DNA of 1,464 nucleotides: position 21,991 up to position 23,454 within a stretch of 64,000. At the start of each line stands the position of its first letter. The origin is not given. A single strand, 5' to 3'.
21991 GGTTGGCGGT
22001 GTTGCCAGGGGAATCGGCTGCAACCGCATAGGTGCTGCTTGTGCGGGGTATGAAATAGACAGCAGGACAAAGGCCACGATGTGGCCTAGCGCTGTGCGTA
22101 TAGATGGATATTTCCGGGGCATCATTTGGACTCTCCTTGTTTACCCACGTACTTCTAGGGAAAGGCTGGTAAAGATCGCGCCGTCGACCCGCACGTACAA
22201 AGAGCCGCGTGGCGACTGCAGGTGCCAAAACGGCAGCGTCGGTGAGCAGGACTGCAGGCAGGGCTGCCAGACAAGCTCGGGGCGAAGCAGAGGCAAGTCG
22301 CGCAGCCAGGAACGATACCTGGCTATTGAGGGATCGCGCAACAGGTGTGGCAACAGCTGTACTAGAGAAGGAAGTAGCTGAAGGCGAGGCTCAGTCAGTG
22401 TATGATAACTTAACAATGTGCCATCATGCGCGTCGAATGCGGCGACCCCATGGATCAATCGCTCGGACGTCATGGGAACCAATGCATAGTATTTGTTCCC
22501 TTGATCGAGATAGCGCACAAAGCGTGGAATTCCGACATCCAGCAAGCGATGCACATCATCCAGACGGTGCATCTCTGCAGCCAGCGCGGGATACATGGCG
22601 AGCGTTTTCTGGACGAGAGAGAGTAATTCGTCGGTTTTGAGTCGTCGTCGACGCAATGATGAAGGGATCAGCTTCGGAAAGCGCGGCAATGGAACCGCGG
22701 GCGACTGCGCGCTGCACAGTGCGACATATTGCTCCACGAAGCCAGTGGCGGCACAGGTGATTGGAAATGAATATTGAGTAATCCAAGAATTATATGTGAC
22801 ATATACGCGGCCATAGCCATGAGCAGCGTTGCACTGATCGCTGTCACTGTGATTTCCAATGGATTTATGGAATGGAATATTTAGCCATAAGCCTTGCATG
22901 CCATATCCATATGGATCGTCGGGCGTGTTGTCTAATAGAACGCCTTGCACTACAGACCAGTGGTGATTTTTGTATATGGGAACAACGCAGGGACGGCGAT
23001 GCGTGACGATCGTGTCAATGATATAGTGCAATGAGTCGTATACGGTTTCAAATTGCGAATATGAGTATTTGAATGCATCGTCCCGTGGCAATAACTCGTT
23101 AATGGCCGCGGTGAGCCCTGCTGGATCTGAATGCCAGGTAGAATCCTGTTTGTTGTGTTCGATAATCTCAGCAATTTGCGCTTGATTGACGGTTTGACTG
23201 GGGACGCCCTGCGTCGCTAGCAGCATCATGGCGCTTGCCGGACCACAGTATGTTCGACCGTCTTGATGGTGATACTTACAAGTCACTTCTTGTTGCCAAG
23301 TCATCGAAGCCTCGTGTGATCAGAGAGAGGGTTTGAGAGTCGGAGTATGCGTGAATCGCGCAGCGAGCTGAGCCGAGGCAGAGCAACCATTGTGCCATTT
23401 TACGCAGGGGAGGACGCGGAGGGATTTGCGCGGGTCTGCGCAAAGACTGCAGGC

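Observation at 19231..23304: Low-GC two-gene operon: papain-fold (C39-like) peptidase-domain protein plus 964-aa secreted protein of unknown function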

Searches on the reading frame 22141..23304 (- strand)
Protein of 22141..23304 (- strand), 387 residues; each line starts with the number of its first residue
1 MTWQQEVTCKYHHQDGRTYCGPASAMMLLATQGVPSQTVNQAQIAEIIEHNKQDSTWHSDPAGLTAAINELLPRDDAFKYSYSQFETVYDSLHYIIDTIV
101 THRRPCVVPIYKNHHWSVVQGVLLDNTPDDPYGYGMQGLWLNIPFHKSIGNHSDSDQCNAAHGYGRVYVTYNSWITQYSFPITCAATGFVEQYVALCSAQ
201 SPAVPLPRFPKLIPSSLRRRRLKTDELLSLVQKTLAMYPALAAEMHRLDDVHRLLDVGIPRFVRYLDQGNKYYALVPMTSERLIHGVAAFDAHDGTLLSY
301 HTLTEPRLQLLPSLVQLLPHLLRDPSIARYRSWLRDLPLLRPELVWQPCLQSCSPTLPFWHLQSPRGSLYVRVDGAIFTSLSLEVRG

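Call 3: search_protein_families(library=pfam, proteins=[window:22141-23304:-], max_evalue=1)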
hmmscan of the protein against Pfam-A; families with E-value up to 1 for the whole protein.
window:22141-23304:- (387 aa): 2 families
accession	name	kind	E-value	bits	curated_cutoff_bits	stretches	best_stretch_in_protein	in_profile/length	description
PF13529.12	Peptidase_C39_2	-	4.1e-05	24.6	24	1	10-98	4-95/143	Peptidase_C39 like family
PF05023.20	Phytochelatin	-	0.23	11.1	24.9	1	7-40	37-70/210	Phytochelatin synthase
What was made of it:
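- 22705..23304 (-): Peptidase N-domain (residues 1-200), papain-like / C39_2-like. Gln14 is at codon 23263-23265, Cys20 at 23245-23247 and His115 at 22960-22962. Residue 143 is Ile, where most relatives have Asn or Asp. Pfam PF13529, E=4.1e-5, 24.6 bits against a cutoff of 24 (call 3).
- On Peptidase C39 / C39_2 (clan CA): PF13529, E=4.1e-5, 24.6 bits against a cutoff of 24, covering residues 10-98 only (call 3).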

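Call 4: search_protein_families(library=ncbifam, proteins=[window:22141-23304:-], max_evalue=1)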
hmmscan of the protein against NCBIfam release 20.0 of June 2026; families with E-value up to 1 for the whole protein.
window:22141-23304:- (387 aa): 0 families

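Call 5: search_solved_structures(query=window:22141-23304:-, max_evalue=10, show_alignments=2)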
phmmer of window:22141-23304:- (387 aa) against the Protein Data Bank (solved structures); distinct sequences matched with E-value up to 10: 1.
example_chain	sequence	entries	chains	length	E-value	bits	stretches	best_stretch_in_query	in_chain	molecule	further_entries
4qc6_A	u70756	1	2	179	0.9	11.6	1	159-222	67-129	Bifunctional AAC/APH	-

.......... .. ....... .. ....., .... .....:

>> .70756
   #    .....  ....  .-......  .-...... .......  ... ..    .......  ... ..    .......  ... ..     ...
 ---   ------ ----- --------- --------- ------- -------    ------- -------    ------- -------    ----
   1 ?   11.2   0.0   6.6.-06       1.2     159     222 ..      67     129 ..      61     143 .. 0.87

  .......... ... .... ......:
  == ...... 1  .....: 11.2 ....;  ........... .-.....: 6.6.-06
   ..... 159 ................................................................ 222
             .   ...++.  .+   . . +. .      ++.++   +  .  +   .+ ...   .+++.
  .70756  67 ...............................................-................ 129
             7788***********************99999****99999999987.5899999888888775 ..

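Call 7: find_homologous_proteins(query=window:22141-23304:-)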
Query window:22141-23304:- (387 aa): 3 proteins with E <= 0.001 among 3794 candidates.
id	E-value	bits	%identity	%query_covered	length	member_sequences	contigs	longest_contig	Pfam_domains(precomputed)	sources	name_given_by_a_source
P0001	1.3e-268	908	100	100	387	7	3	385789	PF13529.14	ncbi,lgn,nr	ncbi:MAG: hypothetical protein JNJ46_10555 [Myxococcales bacterium]|nr:hypothetical protein [Myxococ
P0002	4.8e-67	245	39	94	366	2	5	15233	-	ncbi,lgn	-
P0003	7.9e-6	43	25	85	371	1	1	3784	-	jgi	-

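Call 9: find_encoding_contigs(protein=P0002, flank=8000, max_places=5)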
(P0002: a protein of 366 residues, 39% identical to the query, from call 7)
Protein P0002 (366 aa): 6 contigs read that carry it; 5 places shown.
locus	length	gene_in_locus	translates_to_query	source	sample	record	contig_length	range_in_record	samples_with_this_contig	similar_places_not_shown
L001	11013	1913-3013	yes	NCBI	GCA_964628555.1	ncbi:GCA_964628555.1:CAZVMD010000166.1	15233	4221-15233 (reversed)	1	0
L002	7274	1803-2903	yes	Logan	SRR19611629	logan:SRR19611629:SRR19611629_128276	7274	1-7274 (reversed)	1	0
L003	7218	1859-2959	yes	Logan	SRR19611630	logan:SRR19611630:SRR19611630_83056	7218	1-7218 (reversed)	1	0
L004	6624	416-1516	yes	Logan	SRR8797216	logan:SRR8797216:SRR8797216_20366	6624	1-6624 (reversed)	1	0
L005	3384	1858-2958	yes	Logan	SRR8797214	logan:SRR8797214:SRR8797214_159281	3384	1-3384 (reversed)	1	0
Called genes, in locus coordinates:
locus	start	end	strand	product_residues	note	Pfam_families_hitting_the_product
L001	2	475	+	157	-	?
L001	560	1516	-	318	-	PF00291:PALP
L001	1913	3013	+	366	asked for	-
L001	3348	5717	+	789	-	-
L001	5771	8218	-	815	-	PF01839:FG-GAP (faint), PF13517:FG-GAP_3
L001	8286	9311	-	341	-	-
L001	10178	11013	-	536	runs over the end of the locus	PF02638:GHL10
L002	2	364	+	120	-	?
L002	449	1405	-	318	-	PF00291:PALP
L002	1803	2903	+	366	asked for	-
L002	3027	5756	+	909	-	-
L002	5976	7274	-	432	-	?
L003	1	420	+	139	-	?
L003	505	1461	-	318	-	PF00291:PALP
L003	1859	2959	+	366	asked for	-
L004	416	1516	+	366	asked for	-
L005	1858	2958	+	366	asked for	-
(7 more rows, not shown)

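Call 20: find_encoding_contigs(protein=P0003, flank=5000, max_places=3)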
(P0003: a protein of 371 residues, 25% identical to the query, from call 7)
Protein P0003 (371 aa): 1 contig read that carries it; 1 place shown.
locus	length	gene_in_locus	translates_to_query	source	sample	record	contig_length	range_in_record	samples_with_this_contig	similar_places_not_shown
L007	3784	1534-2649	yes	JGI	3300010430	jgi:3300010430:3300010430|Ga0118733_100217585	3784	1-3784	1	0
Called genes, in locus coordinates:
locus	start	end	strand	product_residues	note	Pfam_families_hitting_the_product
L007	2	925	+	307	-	?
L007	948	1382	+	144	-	-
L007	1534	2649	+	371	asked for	-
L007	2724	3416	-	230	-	-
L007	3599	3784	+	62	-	?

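Call 35: search_protein_representatives(protein=window:22141-23304:-)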
Query: 387 residues. Proteins with E-value up to 0.001 (for the whole library): 398; up to 1e-10: 124; up to 1e-30: 7. The best 150 are listed.
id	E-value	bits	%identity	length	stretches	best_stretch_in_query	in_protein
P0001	4.1e-269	908.3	100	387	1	1-387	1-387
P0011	3.0e-76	273.3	37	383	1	2-384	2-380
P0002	1.5e-67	244.6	39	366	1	26-385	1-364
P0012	1.2e-39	152.8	30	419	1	3-383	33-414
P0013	1.5e-35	139.3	32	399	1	1-382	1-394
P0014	4.4e-35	137.7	29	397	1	1-382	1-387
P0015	3.2e-33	131.6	32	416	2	1-299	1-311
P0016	3.7e-29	118.2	33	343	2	1-202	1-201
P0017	2.3e-28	115.7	32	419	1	7-382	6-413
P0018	2.1e-27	112.5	30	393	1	1-350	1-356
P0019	1.3e-26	109.9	31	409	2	1-208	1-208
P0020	8.4e-25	103.9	27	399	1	2-383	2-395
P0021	9.2e-24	100.5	26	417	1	1-382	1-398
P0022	2.8e-23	98.9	29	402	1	7-387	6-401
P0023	1.3e-21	93.4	30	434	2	3-304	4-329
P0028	2.0e-20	89.5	28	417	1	12-385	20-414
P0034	1.2e-19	86.9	29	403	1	2-381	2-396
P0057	1.4e-16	76.8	30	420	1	1-385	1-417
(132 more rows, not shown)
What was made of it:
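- Size and architecture: call 35 found 398 representatives, nearly all 380-420 aa with full-length matches.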

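Call 37: search_protein_families(library=pfam, alignment_id=A4, max_evalue=0.01)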
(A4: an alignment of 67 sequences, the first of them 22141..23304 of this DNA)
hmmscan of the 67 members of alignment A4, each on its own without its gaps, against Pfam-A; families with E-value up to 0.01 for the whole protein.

A. member 1, window:22141-23304:- (387 aa): 1 family
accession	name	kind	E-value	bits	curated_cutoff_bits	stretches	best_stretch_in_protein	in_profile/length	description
PF13529.12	Peptidase_C39_2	-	4.1e-05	24.6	24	1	10-98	4-95/143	Peptidase_C39 like family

B. families by the number of members that match (of 67 scanned): 5 families
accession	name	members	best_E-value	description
PF13529.12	Peptidase_C39_2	23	7.1e-06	Peptidase_C39 like family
PF11814.14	DUF3335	9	7.5e-07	Peptidase_C39 like family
PF05023.20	Phytochelatin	3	0.00041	Phytochelatin synthase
PF03412.21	Peptidase_C39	2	0.0071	Peptidase C39 family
PF09778.15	Guanylate_cyc_2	2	0.0075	Guanylylate cyclase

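Call 38: search_solved_structures(query=A4, max_evalue=1, show_alignments=2)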
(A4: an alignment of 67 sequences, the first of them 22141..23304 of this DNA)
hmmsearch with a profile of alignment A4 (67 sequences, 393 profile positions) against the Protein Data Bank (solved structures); distinct sequences matched with E-value up to 1: 9.
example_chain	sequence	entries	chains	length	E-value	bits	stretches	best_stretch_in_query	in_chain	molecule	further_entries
36qu_H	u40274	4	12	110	0.14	14.5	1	216-271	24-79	V-type proton ATPase subunit G1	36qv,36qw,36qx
6th5_A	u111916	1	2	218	0.29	13.5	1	7-50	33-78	Alr0975 protein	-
6tho_A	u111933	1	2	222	0.3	13.5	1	7-50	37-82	Alr0975 protein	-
2btw_B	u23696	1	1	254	0.32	13.4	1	7-50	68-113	ALR0975 PROTEIN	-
9l5u_A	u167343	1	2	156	0.37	13.2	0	8-32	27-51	DUF4150 domain-containing protein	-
2btw_A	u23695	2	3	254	0.38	13.1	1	7-50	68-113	ALR0975 PROTEIN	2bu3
2l69_A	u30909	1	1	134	0.45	12.9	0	175-247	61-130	Rossmann 2x3 fold protein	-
8ssm_B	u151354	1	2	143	0.8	12.1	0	110-125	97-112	Contact-dependent inhibitor A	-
6mpz_A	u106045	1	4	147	0.86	12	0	7-40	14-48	Double Glycine Motif Protease domain from AMS/PCAT Transporter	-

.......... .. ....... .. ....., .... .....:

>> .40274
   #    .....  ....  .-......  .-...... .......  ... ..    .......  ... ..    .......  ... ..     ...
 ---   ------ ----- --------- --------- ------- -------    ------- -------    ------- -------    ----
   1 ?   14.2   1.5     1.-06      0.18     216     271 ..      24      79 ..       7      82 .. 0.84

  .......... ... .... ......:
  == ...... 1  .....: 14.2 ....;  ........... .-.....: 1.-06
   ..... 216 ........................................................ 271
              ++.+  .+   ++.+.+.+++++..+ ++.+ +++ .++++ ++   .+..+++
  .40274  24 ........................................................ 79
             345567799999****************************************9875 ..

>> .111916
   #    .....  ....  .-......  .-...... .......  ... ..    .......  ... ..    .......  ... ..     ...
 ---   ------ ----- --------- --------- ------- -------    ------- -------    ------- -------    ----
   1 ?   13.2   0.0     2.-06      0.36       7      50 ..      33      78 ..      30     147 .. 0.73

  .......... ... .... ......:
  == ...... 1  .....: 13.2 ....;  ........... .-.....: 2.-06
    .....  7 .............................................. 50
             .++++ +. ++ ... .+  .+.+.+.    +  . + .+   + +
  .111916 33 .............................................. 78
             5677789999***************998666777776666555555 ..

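Call 39: predict_structure(alignment_id=A2)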
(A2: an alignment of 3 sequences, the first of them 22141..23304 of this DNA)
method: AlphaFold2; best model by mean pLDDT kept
length: 387 residues; sequences in the alignment: 3
mean_pLDDT: 38.1   pTM: 0.26
mean pLDDT of the five models: 38.1, 37.7, 36.2, 34.3, 33.6
residues with pLDDT >= 90: 0; 70-90: 0; 50-70: 69; < 50: 318
segments of 3 or more residues with pLDDT < 50: 1-106, 109-116, 121-136, 142-168, 175-219, 238-272, 279-285, 302-344, 348-356, 373-387
pLDDT, mean of each block of 10 residues (from residue 1): 24 29 22 24 36 32 38 27 28 45 45 48 41 44 38 30 42 47 34 25 21 32 58 52 41 33 43 51 51 56 38 35 34 32 46 44 53 40 26
secondary structure, 60 per line:
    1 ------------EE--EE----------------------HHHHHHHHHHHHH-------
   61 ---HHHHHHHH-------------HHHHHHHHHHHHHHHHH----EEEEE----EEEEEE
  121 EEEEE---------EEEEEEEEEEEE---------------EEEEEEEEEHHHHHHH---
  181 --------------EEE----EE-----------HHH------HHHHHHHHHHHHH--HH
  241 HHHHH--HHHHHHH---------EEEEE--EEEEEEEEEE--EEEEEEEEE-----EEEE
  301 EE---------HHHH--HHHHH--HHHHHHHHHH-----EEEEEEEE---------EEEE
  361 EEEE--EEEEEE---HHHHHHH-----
elements in order: H41-53 H64-71 H85-101 E106-110 E115-125 E135-146 E162-170 H171-177 E195-197 H224-236 H239-245 H248-254 E264-268 E271-280 E283-291 E297-302 H312-315 H318-322 H325-334 E340-347 E357-364 E367-372 H376-382
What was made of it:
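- On Peptidase C39 / C39_2 (clan CA): The AlphaFold2 model from a 3-sequence alignment has pLDDT 38.1 (call 39).
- The peptidase model is unusable (call 39).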

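Call 50: search_protein_families(library=padloc, proteins=[window:22141-23304:-], max_evalue=0.1)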
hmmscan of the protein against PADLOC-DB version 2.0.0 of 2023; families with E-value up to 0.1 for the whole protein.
window:22141-23304:- (387 aa): 0 families

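Call 72: list_cluster_members(proteins=[window:22141-23304:-, window:19231-22125:-, P0011, P0013, P0017, P0028, P0034, P0057, P0012, P0014])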
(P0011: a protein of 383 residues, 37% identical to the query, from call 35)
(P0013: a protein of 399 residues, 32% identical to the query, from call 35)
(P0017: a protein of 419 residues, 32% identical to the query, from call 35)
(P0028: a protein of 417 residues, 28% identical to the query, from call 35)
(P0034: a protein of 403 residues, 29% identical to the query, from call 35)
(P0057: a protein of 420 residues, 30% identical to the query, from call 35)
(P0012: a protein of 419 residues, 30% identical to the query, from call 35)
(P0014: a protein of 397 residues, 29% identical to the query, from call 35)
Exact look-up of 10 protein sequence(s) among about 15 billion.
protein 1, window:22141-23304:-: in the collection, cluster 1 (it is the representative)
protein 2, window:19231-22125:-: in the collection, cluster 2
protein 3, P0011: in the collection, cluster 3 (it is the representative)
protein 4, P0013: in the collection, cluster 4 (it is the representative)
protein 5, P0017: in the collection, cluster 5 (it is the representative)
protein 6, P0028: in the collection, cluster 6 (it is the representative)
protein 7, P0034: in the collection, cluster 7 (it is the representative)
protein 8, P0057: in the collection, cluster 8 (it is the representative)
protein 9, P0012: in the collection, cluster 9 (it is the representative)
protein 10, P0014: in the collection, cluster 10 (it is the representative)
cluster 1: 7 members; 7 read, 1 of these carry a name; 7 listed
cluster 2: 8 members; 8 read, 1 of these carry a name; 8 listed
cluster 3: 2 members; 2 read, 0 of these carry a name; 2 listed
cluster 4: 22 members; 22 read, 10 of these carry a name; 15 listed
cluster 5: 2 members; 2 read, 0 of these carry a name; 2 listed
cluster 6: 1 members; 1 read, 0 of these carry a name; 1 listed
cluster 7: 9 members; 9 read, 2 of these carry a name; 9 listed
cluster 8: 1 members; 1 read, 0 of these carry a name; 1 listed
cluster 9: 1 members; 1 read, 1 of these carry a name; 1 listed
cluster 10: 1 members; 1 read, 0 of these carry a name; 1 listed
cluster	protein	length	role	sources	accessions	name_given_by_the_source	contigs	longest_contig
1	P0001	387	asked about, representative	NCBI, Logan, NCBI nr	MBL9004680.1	MAG: hypothetical protein JNJ46_10555 [Myxococcales bacterium] | hypothetical protein [Myxococcales bacterium]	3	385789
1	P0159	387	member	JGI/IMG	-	-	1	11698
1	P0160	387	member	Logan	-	-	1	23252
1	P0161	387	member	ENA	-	-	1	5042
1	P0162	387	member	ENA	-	-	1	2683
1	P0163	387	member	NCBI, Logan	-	-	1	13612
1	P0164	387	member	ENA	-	-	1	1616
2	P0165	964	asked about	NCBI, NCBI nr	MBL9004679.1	MAG: hypothetical protein JNJ46_10550 [Myxococcales bacterium] | hypothetical protein [Myxococcales bacterium]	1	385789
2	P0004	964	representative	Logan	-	-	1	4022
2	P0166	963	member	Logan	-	-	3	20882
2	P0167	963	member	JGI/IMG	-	-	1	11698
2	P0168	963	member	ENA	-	-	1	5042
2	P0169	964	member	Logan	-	-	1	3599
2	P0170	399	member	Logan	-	-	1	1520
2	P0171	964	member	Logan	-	-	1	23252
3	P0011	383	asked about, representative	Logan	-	-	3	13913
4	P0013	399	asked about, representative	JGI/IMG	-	-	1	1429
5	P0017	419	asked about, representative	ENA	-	-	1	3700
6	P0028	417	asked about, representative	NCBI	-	-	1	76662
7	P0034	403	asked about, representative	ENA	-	-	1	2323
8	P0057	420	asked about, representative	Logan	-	-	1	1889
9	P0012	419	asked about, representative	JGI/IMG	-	hypothetical protein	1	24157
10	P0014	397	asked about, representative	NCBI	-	-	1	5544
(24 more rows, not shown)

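Call 73: find_encoding_contigs(protein=P0011, flank=7000, max_places=3)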
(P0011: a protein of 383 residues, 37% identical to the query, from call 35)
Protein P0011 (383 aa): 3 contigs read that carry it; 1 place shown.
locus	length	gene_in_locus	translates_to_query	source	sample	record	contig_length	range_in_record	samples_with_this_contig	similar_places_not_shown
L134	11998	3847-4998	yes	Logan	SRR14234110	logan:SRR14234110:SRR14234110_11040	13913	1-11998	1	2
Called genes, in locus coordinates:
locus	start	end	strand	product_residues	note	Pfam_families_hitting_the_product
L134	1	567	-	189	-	?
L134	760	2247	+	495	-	PF00478:IMPDH, PF03060:NMO (faint), PF00571:CBS, PF01180:DHO_dh (faint), PF01070:FMN_dh (weak)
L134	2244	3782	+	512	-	PF00117:GATase, PF00958:GMP_synt_C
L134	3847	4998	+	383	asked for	-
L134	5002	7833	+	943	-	-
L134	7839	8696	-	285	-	PF02086:MethyltransfD12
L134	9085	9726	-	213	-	-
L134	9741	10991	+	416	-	PF01041:DegT_DnrJ_EryC1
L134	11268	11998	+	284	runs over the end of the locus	-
